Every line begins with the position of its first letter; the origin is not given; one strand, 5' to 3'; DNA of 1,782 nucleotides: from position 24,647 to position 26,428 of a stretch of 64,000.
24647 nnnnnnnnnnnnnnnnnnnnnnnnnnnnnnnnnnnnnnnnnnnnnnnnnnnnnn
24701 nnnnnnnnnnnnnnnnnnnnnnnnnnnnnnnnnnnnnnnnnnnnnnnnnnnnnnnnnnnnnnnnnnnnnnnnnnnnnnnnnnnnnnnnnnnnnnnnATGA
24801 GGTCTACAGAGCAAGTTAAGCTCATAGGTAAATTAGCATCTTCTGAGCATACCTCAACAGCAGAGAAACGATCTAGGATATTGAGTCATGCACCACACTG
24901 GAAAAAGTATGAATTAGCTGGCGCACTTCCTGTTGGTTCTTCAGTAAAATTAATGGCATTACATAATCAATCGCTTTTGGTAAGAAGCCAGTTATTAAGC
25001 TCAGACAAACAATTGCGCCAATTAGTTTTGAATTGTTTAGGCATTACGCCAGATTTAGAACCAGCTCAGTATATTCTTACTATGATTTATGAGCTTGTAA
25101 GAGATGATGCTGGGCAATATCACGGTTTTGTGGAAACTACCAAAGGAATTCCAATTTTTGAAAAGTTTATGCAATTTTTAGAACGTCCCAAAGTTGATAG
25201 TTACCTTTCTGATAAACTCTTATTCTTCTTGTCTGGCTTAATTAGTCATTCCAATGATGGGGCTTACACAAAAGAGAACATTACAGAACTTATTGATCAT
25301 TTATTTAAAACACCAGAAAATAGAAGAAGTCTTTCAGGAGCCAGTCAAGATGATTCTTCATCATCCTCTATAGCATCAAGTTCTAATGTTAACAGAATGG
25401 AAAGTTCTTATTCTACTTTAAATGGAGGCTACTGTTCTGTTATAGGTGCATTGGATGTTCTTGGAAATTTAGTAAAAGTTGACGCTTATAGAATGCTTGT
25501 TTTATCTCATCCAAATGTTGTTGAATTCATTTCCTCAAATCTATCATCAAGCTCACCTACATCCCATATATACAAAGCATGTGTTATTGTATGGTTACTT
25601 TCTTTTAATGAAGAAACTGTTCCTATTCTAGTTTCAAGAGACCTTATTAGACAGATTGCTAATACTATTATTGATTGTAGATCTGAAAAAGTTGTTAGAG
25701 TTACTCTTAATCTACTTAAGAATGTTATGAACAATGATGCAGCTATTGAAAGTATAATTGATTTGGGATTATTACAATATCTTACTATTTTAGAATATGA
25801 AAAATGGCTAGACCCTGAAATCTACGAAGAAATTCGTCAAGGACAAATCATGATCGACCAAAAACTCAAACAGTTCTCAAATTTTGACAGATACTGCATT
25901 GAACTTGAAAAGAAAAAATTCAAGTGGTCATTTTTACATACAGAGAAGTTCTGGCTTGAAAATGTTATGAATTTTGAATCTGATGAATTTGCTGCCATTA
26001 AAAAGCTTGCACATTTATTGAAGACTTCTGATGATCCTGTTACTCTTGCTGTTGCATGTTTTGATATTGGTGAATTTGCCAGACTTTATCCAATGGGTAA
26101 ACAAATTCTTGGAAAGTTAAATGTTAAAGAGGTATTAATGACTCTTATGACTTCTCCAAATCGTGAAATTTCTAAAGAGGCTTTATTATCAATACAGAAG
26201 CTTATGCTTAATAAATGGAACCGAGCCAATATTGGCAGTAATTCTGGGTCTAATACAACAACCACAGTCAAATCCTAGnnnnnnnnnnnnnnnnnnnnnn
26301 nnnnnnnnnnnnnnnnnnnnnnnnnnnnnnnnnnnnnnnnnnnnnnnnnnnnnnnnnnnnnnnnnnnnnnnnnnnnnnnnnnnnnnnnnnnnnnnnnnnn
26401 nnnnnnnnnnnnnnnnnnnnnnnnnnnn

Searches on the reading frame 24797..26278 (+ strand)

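Call 78: search_protein_families(library=pfam, proteins=[window:24797-26278:+], max_evalue=0.0001)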
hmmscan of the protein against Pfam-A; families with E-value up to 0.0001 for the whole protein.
window:24797-26278:+ (493 aa): 3 families
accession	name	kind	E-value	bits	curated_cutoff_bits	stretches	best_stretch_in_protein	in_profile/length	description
PF11698.14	V-ATPase_H_C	-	3.8e-38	130.7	27.2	1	360-474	2-117/117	V-ATPase subunit H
PF03224.20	V-ATPase_H_N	-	9.7e-35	120.9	25.7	1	22-347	4-308/314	V-ATPase subunit H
PF25598.1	ARM_PUB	-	1.8e-07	31.3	33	1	216-334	66-184/308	Plant U-box protein ARM repeat region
